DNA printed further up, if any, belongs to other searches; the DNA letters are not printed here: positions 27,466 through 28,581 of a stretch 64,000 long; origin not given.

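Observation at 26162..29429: Candidate uncharacterised defence / R-M-like cassette: small protein, membrane-anchored acidic protein, PIN-like protein, MTase::Mrr-nuclease fusion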

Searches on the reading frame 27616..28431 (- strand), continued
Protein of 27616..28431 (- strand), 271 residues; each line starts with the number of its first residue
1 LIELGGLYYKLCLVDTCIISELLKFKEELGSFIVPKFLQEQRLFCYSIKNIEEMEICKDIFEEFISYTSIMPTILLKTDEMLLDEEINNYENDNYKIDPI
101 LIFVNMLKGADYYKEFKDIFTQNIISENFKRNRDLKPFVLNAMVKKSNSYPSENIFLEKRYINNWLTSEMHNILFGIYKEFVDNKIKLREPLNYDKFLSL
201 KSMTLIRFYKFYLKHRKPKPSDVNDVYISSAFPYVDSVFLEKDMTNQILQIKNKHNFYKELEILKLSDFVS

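Call 53: fold_search(model_id=the predicted structure, library=pdb)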
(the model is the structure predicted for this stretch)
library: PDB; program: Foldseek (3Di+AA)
matches with E <= 10: 381; with E <= 0.001: 0
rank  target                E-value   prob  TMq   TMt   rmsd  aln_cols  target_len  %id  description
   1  5b63_C                1.0e-01  0.18  0.22  0.12  20.5       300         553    8  Crystal structures of E.coli arginyl-tRNA synthetase (ArgRS) in complex with substrate tRNA(Arg) (released 2017-05-31)
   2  7mq8_SL               1.3e-01  0.60  0.21  0.28  12.3       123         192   15  Cryo-EM structure of the human SSU processome, state pre-A1 (released 2021-09-22)
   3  7mqa_SL               2.7e-01  0.41  0.21  0.30  12.4       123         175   15  Cryo-EM structure of the human SSU processome, state post-A1 (released 2021-09-22)
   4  8jgx_A                2.7e-01  0.05  0.13  0.09  25.8       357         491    8  Crystal structure of Acinetobacter baumannii exopolyphosphatase (released 2024-05-15)
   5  3zvk_B                3.2e-01  0.69  0.22  0.40   7.2        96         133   11  Crystal structure of VapBC2 from Rickettsia felis bound to a DNA fragment from their promoter (released 2011-12-14)
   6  3c1m_C                3.2e-01  0.07  0.13  0.09  17.2       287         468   12  Cyrstal Structure of threonine-sensitive aspartokinase from Methanococcus jannaschii with MgAMP-PNP and L-aspartate (released 2008-03-25)
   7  3zvk_C                4.2e-01  0.60  0.22  0.40   7.2        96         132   11  Crystal structure of VapBC2 from Rickettsia felis bound to a DNA fragment from their promoter (released 2011-12-14)
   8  5yz4                  4.7e-01  0.35  0.21  0.37  12.4       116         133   11  Structure of the PIN domain endonuclease Utp24 (released 2018-12-19)
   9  2wvk_B                5.5e-01  0.18  0.18  0.14  11.6       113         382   15  Mannosyl-3-phosphoglycerate synthase from Thermus thermophilus HB27 apoprotein (released 2010-03-31)
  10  5oql_P                5.8e-01  0.30  0.21  0.29  12.5       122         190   12  Cryo-EM structure of the 90S pre-ribosome from Chaetomium thermophilum (released 2017-10-11)
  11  2b5d                  5.8e-01  0.03  0.12  0.07  21.8       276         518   12  Crystal structure of the novel alpha-amylase AmyC from Thermotoga maritima (released 2006-03-07)
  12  4q2y_A                6.5e-01  0.09  0.22  0.12  18.4       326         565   11  Crystal structure of Arginyl-tRNA synthetase (released 2014-07-23)
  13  5ekp_A                6.5e-01  0.03  0.14  0.14  22.4       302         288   12  Structure of the polyisoprenyl-phosphate glycosyltransferase GtrB (WT) (released 2016-01-06)
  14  6zqg_UX               7.3e-01  0.25  0.21  0.35  12.6       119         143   11  Cryo-EM structure of the 90S pre-ribosome from Saccharomyces cerevisiae, state Dis-C (released 2020-09-23)
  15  6a7v_G                7.7e-01  0.23  0.20  0.33   8.0       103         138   12  Crystal structure of Mycobacterium tuberculosis VapBC11 toxin-antitoxin complex (released 2018-10-10)
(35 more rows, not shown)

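Call 54: fold_search(model_id=the predicted structure, library=viral)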
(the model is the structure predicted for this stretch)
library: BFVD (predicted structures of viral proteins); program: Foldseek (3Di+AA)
matches with E <= 10: 208; with E <= 0.001: 0
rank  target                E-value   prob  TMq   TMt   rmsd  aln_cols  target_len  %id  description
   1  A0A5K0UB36            2.1e-02  0.33  0.22  0.13  17.7       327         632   12  Uncharacterized protein (Fragment) [Yasminevirus sp. GU-2018]
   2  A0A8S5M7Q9            3.9e-01  0.14  0.22  0.17  21.4       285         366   12  PIN like domain [Siphoviridae sp. ctPAi1]
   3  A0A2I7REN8            5.1e-01  0.13  0.14  0.17   8.1       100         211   15  Uncharacterized protein [Vibrio phage 1.169.O._10N.261.52.B1]
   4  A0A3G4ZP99            6.0e-01  0.02  0.11  0.07  22.9       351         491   11  P-loop NTPase domain protein [Terrestrivirus sp.]
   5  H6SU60                6.4e-01  0.18  0.16  0.08  10.5        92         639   13  PhoH family [Campylobacter virus IBB35]
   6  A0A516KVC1            7.1e-01  0.05  0.16  0.17  23.5       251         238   13  (no name in the UniProt tables at hand)
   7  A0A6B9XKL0            8.9e-01  0.09  0.13  0.19  11.2       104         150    7  (no name in the UniProt tables at hand)
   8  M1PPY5                1.0e+00  0.10  0.17  0.29  17.3       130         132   12  (no name in the UniProt tables at hand)
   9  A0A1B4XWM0            1.1e+00  0.09  0.18  0.11  14.3       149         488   11  Uncharacterized protein [Tenacibaculum phage pT24]
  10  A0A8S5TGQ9            1.2e+00  0.04  0.16  0.16  20.8       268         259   12  Uncharacterized protein [Myoviridae sp. ctIty1]
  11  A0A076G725            1.2e+00  0.10  0.20  0.27  12.7       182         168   13  Uncharacterized protein [Bacillus phage Bobb]
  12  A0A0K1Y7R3            1.3e+00  0.04  0.17  0.11  23.8       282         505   12  (no name in the UniProt tables at hand)
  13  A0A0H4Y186            1.3e+00  0.01  0.11  0.06  24.7       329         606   13  G5 protein [Salmon gill poxvirus]
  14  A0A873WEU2            1.6e+00  0.03  0.16  0.16  20.7       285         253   12  (no name in the UniProt tables at hand)
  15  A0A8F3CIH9            1.6e+00  0.02  0.14  0.09  22.2       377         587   12  Uncharacterized protein [Ranid herpesvirus 4]
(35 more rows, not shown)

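Call 59: search_dna_similar(query=window:27616-28431:-, collection=plasmids, mode=protein, max_evalue=0.001, max_rows=15)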
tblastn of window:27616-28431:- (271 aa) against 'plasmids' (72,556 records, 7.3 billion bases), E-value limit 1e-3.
No match.

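Call 60: search_dna_similar(query=window:27616-28431:-, collection=phages, mode=protein, max_evalue=0.001, max_rows=15)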
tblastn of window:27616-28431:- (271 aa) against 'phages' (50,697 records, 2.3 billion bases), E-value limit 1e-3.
No match.

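Call 68: find_encoding_contigs(protein=P0132, flank=6000, max_places=2)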
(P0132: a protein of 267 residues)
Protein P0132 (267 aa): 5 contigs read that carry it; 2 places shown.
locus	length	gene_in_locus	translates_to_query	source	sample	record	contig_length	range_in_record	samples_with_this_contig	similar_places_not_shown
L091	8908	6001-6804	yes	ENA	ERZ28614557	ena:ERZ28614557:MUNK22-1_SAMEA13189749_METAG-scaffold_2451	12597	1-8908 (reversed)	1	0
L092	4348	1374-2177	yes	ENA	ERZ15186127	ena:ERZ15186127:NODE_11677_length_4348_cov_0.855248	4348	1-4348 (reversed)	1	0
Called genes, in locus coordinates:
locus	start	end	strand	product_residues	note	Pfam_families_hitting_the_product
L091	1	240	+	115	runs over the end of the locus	PF15723:MqsR_toxin (weak)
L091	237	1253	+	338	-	PF15731:MqsA_antitoxin (weak), PF13274:SocA_Panacea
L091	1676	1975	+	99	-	PF01844:HNH (weak)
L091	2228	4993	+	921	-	PF20464:MmeI_N, PF20465:MmeI_hel, PF20473:MmeI_Mtase, PF20466:MmeI_TRD, PF20467:MmeI_C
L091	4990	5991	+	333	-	-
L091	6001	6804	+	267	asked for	-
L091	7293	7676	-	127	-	PF09954:DUF2188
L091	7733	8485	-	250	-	-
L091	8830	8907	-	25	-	?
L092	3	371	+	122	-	?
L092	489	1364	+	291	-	-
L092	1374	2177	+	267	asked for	-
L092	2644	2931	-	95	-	PF09954:DUF2188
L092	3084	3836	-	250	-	-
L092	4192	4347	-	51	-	?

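Call 69: find_encoding_contigs(protein=P0136, flank=6000, max_places=2)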
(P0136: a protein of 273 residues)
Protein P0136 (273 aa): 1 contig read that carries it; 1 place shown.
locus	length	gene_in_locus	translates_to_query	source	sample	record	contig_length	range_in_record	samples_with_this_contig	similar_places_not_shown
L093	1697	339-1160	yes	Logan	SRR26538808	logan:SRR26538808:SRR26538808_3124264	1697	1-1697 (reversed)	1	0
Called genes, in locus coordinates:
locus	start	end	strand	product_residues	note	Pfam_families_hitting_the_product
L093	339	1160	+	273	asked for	-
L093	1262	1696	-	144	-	?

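Call 70: find_encoding_contigs(protein=P0137, flank=6000, max_places=2)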
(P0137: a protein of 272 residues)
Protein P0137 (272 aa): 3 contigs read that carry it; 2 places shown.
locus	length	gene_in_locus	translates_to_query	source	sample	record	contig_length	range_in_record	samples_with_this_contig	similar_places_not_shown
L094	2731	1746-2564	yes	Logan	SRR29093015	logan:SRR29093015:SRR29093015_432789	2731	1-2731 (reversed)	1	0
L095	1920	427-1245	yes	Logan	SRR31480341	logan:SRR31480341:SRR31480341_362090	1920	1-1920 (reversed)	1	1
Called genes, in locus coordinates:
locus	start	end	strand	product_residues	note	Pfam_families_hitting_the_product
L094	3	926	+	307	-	?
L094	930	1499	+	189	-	PF08937:ThsB_TIR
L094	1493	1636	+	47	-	-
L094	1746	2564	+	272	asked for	-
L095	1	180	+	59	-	?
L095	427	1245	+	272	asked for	-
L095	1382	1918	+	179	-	?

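Call 75: search_protein_families(library=pfam, proteins=[L087:4007-5872:+, L087:6887-7606:+, L087:7620-8219:+, L088:497-2101:+, L088:2106-3188:+, L088:3191-5707:+, L088:7211-8485:+, L085:7085-8263:+, L091:4990-5991:+, L094:3-926:+], max_evalue=0.01)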
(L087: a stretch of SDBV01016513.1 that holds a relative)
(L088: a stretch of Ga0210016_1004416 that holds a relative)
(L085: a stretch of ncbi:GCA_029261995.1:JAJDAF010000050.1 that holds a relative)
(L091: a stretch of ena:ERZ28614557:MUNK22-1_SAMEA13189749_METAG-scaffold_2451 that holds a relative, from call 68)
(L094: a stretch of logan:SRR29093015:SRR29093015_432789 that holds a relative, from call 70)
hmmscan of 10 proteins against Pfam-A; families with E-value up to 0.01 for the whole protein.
L087:4007-5872:+ (621 aa): 10 families
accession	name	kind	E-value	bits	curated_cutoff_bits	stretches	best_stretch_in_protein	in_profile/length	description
PF13424.12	TPR_12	-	5.7e-19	68.5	30.1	2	447-514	8-77/77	Tetratricopeptide repeat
PF13289.12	SIR2_2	-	6.2e-11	43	24.5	1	141-265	5-123/141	SIR2-like domain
PF13374.12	TPR_10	-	1.8e-09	37.7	27.5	1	482-514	2-34/42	Tetratricopeptide repeat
PF00515.34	TPR_1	-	1.1e-06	28.7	27.8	1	483-513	2-32/34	Tetratricopeptide repeat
PF07719.23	TPR_2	-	1.2e-05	25.5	27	1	483-512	2-31/34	Tetratricopeptide repeat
PF13181.12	TPR_8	-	1.4e-05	25.3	25.7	0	484-514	3-33/34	Tetratricopeptide repeat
PF09986.15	DUF2225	-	0.00084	19.6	21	1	473-557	116-199/214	Uncharacterized protein conserved in bacteria (DUF2225)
PF13176.12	TPR_7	-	0.0013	19.1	27.9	0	525-551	1-29/36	Tetratricopeptide repeat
PF17874.7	TPR_MalT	-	0.0013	18.5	45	1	457-591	55-189/336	MalT-like TPR region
PF24885.1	TPR_NPHP3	-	0.0083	16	100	0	404-519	108-220/239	Nephrocystin-3 TPR domain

L087:6887-7606:+ (239 aa): 1 family
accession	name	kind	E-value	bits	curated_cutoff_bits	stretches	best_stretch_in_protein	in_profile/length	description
PF20875.2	SidC_C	-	0.0061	17.4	27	0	58-105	44-91/123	SidC, C-terminal domain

L087:7620-8219:+ (199 aa): 0 families

L088:497-2101:+ (534 aa): 2 families
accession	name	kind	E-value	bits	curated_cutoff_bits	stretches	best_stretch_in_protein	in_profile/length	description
PF01555.25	N6_N4_Mtase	-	3.6e-36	125.6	26.7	1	63-377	1-213/221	DNA methylase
PF02086.21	MethyltransfD12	-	0.0012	19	22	0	61-126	174-241/253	D12 class N6 adenine-specific DNA methyltransferase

L088:2106-3188:+ (360 aa): 2 families
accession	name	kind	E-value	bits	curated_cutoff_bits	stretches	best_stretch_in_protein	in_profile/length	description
PF06250.17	YhcG_C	-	3.5e-53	180.1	32.5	1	195-346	3-156/157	YhcG PDDEXK nuclease domain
PF17761.7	DUF1016_N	-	3e-44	150.9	32.8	1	32-167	2-137/137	DUF1016 N-terminal domain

L088:3191-5707:+ (838 aa): 2 families
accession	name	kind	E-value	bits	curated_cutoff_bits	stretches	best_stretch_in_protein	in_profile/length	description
PF04851.21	ResIII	-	2.5e-16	60.5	22.5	1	1-268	2-163/164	Type III restriction enzyme, res subunit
PF00270.35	DEAD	-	6.6e-08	32.9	26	1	68-136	16-82/167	DEAD/DEAH box helicase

L088:7211-8485:+ (424 aa): 0 families

L085:7085-8263:+ (392 aa): 0 families

L091:4990-5991:+ (333 aa): 0 families

L094:3-926:+ (307 aa): 1 family
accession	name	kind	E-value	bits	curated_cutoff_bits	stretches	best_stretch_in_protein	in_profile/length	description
PF20016.6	ThsA_Macro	-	2.4e-40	138.6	25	1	111-289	1-182/183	Thoeris protein ThsA, Macro domain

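Call 76: search_protein_families(library=padloc, proteins=[L087:4007-5872:+, L087:6887-7606:+, L087:7620-8219:+, L088:497-2101:+, L088:2106-3188:+, L088:3191-5707:+, L088:7211-8485:+, L085:7085-8263:+, L091:4990-5991:+, L094:3-926:+], max_evalue=0.001)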
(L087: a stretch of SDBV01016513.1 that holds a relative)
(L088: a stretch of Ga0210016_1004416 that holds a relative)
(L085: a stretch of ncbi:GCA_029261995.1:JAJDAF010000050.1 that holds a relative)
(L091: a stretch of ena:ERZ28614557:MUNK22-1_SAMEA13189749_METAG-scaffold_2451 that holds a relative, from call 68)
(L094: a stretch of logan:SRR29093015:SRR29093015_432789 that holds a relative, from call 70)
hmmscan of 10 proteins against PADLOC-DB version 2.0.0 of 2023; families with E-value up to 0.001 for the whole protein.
L087:4007-5872:+ (621 aa): 3 families
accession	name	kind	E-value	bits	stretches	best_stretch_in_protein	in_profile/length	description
PDLC01169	TPR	-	2.2e-05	22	0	481-590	108-215/252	TPR repeats containing protein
PDLC02419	Aga_SIR2-PNTD1-PNTD2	-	4.9e-05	20.2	1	220-274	194-252/558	Class I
PDLC02401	Aga_SIR2-PNTD1-PNTD2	-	0.00018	18.4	1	140-274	97-225/524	Class I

L087:6887-7606:+ (239 aa): 0 families

L087:7620-8219:+ (199 aa): 0 families

L088:497-2101:+ (534 aa): 40 families (the best 25 are shown)
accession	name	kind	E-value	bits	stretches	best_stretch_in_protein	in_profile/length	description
PDLC03640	MTase_III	-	1.3e-165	550.4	3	1-186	1-200/654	Type III methyltransferase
PDLC03644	MTase_III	-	1.9e-159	529.9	1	1-530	1-540/542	Type III methyltransferase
PDLC03634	MTase_III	-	6.6e-106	353.6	1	4-380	60-449/621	Type III methyltransferase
PDLC03637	MTase_III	-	4.9e-88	294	1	30-387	111-466/513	Type III methyltransferase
PDLC03641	MTase_III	-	6.4e-84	280.7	1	4-394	68-467/657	Type III methyltransferase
PDLC03636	MTase_III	-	1.8e-73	246.2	2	34-225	40-212/575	Type III methyltransferase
PDLC03642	MTase_III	-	2.4e-63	212.6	1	39-395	81-419/528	Type III methyltransferase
PDLC03639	MTase_III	-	2.3e-53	179.5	2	18-222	62-252/639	Type III methyltransferase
PDLC03635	MTase_III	-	2.8e-49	166.5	2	35-187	213-350/708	Type III methyltransferase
PDLC03638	MTase_III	-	9.7e-47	157.8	1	30-417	370-714/816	Type III methyltransferase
PDLC03643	MTase_III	-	1.3e-40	138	1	114-380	2-271/465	Type III methyltransferase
PDLC03354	MTase_II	-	1.6e-37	127.5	1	25-363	39-364/425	Type II methyltransferase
PDLC03646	MTase_III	-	2.3e-37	126.4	2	220-391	667-840/1057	Type III methyltransferase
PDLC03278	MTase_II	-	2.6e-34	117.3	2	257-377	231-342/390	Type II methyltransferase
PDLC03645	MTase_III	-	5.9e-31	105.3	2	43-168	142-257/709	Type III methyltransferase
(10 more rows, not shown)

L088:2106-3188:+ (360 aa): 28 families (the best 25 are shown)
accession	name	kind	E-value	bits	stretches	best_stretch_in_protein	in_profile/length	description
PDLC04795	PDC-S02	-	4.1e-117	389.4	1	10-357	14-351/357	-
PDLC04831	PDC-S02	-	1.4e-109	364.7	1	20-348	6-339/346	-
PDLC04810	PDC-S02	-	4.7e-100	333.3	1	20-354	6-348/355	-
PDLC04807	PDC-S02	-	2.8e-97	324.1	1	19-349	7-338/351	-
PDLC04803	PDC-S02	-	3e-85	284.2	1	90-351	7-259/269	-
PDLC04822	PDC-S02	-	3.6e-81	271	1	20-314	5-291/294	-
PDLC04813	PDC-S02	-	1.9e-58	195.2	1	192-356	4-168/175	-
PDLC04826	PDC-S02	-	2.9e-58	195.1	1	19-234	5-215/222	-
PDLC04820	PDC-S02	-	5.6e-54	181.4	1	2-348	2-318/332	-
PDLC04827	PDC-S02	-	6.5e-54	181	1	20-245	5-228/234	-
PDLC04801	PDC-S02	-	5.3e-44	148.6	1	26-171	12-157/205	-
PDLC04811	PDC-S02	-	1.8e-39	133.3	1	15-168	4-155/172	-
PDLC04800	PDC-S02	-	3.7e-37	125.5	1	20-140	6-126/129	-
PDLC04817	PDC-S02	-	7.1e-36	122.2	2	28-246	11-227/286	-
PDLC01464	PD_DExK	-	2.3e-32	110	2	135-268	11-125/126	"CAS-I,CAS-II,CAS-III,CAS-IV,CAS-V,CAS-VI; associated"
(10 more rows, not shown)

L088:3191-5707:+ (838 aa): 7 families
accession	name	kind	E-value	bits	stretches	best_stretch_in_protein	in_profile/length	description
PDLC03653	REase_III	-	4.9e-184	611.9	1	47-832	68-878/883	Type III restriction enzyme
PDLC03650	REase_III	-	2.3e-61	206.3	1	61-458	53-442/898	Type III restriction enzyme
PDLC03647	REase_III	-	7.2e-13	45.6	1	386-442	499-555/989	Type III restriction enzyme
PDLC03649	REase_III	-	8.1e-11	38.5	1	386-450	487-552/973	Type III restriction enzyme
PDLC02707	PbeA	-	3.3e-07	27.3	0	71-162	273-361/672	PbeA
PDLC03648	REase_III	-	4.6e-07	26.3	1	234-454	135-371/871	Type III restriction enzyme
PDLC02704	PbeA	-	3.6e-05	20.4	0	347-441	547-635/682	PbeA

L088:7211-8485:+ (424 aa): 0 families

L085:7085-8263:+ (392 aa): 0 families

L091:4990-5991:+ (333 aa): 1 family
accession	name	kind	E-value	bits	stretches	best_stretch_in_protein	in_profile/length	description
PDLC04997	PDC-S32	-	4.9e-06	24.5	1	26-276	23-225/285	-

L094:3-926:+ (307 aa): 7 families
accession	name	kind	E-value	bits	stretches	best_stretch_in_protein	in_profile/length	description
PDLC00410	ThsA1|ThsA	-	1.6e-100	333.9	1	32-307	4-279/281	Macro domain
PDLC00439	ThsA2|ThsA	-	1.5e-39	134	1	47-304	17-274/282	Macro domain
PDLC00415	ThsA1|ThsA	-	3.8e-39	132.7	1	50-303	20-272/281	Macro domain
PDLC00413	ThsA1|ThsA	-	8.2e-34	115.5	1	45-304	17-273/278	Macro domain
PDLC00414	ThsA1|ThsA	-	4e-26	89.9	1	45-292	22-271/292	Macro domain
PDLC00408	ThsA1|ThsA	-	5.8e-11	40.3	1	81-298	55-294/297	Macro domain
PDLC00411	ThsA1|ThsA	-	3.5e-06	25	1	84-278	58-249/275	Macro domain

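Call 92: find_encoding_contigs(protein=P0141, flank=6000, max_places=2)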
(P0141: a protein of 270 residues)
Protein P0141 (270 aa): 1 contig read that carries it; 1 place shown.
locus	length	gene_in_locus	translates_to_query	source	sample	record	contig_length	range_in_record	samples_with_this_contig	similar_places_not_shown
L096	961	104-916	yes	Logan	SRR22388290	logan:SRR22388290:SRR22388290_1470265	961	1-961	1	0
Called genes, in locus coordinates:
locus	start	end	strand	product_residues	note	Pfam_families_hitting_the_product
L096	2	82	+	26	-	?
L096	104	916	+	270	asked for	-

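Call 93: find_encoding_contigs(protein=P0145, flank=6000, max_places=2)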
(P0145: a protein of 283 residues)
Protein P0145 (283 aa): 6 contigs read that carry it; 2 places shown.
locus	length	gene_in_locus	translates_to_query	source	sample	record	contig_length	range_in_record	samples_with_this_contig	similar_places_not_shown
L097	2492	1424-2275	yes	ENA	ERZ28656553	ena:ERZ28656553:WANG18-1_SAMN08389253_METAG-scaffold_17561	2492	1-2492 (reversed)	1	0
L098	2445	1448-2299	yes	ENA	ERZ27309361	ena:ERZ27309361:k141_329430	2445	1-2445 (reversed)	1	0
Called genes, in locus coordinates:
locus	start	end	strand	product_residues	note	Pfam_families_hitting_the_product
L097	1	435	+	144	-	?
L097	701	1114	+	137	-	-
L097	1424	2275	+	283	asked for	-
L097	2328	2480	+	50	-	-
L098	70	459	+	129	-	-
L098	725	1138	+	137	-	-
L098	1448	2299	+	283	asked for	-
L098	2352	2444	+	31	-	?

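Call 94: find_encoding_contigs(protein=P0153, flank=6000, max_places=2)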
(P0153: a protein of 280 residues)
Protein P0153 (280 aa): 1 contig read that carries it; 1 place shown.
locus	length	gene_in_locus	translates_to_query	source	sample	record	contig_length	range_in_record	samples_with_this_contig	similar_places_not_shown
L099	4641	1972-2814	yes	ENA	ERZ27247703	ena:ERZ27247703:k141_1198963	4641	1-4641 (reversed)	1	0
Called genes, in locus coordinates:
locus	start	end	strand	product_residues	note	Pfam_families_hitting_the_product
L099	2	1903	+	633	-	?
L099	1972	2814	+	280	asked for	-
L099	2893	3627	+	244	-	-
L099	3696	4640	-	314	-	?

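Call 95: search_protein_families(library=pfam, proteins=[L099:2-1903:+, L099:2893-3627:+, L099:3696-4640:-, L097:701-1114:+, L097:1-435:+], max_evalue=0.01)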
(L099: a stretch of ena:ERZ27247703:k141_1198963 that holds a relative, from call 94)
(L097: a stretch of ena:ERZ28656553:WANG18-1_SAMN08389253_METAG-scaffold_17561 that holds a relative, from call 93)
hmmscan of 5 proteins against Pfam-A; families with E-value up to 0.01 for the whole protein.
L099:2-1903:+ (633 aa): 5 families
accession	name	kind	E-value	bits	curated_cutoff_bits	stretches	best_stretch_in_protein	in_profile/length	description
PF07669.17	Eco57I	-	4.4e-47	160.8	25.3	1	98-291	2-171/171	Eco57I restriction-modification methylase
PF02384.22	N6_Mtase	-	1.3e-17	64.6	20.4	2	186-309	118-236/311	N-6 DNA Methylase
PF20473.4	MmeI_Mtase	-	5.9e-14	52.3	27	1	28-254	16-196/259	MmeI, DNA-methyltransferase domain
PF12950.13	TaqI_C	-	3.7e-11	43.7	26.5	1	451-563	18-118/118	TaqI-like C-terminal specificity domain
PF01170.24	UPF0020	-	5e-05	23.5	22.3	0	33-115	30-95/197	RMKL-like, methyltransferase domain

L099:2893-3627:+ (244 aa): 0 families

L099:3696-4640:- (314 aa): 0 families

L097:701-1114:+ (137 aa): 0 families

L097:1-435:+ (144 aa): 1 family
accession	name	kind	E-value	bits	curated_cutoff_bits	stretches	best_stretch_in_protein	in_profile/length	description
PF13570.13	Beta-prop_ACSF4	-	0.006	16.5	133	1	34-136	115-207/329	Beta-alanine-activating enzyme, beta-propeller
